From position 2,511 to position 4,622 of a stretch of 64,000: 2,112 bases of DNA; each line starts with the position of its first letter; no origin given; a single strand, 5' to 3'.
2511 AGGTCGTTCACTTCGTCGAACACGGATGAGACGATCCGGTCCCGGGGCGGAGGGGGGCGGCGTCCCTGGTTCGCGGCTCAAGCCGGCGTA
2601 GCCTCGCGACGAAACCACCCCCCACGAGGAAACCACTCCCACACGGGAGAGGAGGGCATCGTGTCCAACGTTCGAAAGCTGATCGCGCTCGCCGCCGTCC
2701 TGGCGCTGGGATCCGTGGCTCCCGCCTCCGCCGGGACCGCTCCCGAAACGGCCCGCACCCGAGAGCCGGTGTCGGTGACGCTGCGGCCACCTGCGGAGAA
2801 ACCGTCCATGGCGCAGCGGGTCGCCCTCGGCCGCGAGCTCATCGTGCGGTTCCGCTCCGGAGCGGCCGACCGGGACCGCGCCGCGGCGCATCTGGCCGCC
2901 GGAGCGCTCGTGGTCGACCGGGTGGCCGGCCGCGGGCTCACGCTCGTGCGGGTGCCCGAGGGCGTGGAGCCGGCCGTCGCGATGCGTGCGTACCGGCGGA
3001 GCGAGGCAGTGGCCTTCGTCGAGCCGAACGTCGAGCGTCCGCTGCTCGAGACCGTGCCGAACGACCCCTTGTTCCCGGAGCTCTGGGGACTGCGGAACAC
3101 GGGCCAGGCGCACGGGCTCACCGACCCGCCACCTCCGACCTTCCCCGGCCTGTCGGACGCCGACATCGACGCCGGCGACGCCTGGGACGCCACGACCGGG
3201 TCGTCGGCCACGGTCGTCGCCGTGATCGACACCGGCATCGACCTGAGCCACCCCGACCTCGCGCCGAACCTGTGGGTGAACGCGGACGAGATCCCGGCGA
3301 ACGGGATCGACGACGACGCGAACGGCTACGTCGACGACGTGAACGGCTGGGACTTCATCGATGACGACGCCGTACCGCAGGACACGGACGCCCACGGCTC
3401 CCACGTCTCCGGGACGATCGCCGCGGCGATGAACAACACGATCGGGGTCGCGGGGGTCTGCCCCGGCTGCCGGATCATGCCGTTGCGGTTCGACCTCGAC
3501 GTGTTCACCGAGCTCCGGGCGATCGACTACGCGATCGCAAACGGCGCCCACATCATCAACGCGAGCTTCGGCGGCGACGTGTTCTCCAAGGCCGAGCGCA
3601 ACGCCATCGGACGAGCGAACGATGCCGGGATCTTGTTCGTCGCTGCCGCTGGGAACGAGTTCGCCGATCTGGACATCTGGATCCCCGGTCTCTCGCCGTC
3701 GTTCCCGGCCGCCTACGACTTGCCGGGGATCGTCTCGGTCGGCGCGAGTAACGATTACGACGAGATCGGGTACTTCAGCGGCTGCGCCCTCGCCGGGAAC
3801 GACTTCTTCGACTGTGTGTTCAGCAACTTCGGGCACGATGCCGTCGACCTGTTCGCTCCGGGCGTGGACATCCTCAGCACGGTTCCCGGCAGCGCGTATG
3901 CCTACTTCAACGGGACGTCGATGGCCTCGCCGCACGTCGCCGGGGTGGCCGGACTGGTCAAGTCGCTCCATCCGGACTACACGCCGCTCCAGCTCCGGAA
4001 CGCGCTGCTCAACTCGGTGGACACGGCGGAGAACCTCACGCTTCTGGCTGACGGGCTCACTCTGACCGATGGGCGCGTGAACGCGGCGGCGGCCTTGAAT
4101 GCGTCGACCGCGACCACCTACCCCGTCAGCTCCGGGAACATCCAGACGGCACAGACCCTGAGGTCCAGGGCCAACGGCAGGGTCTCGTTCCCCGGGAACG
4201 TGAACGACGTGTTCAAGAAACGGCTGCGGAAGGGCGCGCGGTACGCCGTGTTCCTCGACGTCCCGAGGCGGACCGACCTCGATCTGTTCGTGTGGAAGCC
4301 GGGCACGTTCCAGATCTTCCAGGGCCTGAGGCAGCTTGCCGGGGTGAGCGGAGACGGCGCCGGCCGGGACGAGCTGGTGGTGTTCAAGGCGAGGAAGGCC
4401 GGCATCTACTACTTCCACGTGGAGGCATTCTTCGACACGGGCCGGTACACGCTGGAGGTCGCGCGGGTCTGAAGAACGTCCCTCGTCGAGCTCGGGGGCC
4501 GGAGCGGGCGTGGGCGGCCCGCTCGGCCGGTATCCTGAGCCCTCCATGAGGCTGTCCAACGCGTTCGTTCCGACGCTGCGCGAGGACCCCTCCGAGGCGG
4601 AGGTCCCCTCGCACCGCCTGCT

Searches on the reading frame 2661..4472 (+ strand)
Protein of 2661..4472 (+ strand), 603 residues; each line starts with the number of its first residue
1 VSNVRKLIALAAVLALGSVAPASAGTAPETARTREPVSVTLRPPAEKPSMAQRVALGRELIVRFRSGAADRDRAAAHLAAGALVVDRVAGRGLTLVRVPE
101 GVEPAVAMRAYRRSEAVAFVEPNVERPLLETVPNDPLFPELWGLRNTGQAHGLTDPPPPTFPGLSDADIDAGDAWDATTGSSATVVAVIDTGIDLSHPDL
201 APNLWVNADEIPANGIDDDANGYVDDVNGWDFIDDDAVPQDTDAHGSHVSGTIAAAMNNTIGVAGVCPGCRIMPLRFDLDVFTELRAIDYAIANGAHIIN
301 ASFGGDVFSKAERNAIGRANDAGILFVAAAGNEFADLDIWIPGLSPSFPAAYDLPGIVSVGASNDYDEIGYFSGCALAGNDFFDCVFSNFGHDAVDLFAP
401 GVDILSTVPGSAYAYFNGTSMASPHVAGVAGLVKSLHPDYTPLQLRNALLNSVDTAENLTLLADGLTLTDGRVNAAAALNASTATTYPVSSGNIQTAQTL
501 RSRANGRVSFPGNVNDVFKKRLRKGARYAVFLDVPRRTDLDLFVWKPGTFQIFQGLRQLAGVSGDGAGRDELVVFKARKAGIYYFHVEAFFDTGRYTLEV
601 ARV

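Call 71: search_protein_families(library=pfam, max_evalue=0.001, proteins=[window:2661-4472:+])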
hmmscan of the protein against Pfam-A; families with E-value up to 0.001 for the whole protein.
window:2661-4472:+ (603 aa): 2 families
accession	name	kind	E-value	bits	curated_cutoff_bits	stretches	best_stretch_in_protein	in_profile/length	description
PF00082.27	Peptidase_S8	-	2.8e-55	188.1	21.8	1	182-456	2-276/288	Subtilase family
PF22148.1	Fervidolysin_NPro-like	-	5e-07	30.5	21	1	59-123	19-81/81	Fervidolysin N-terminal prodomain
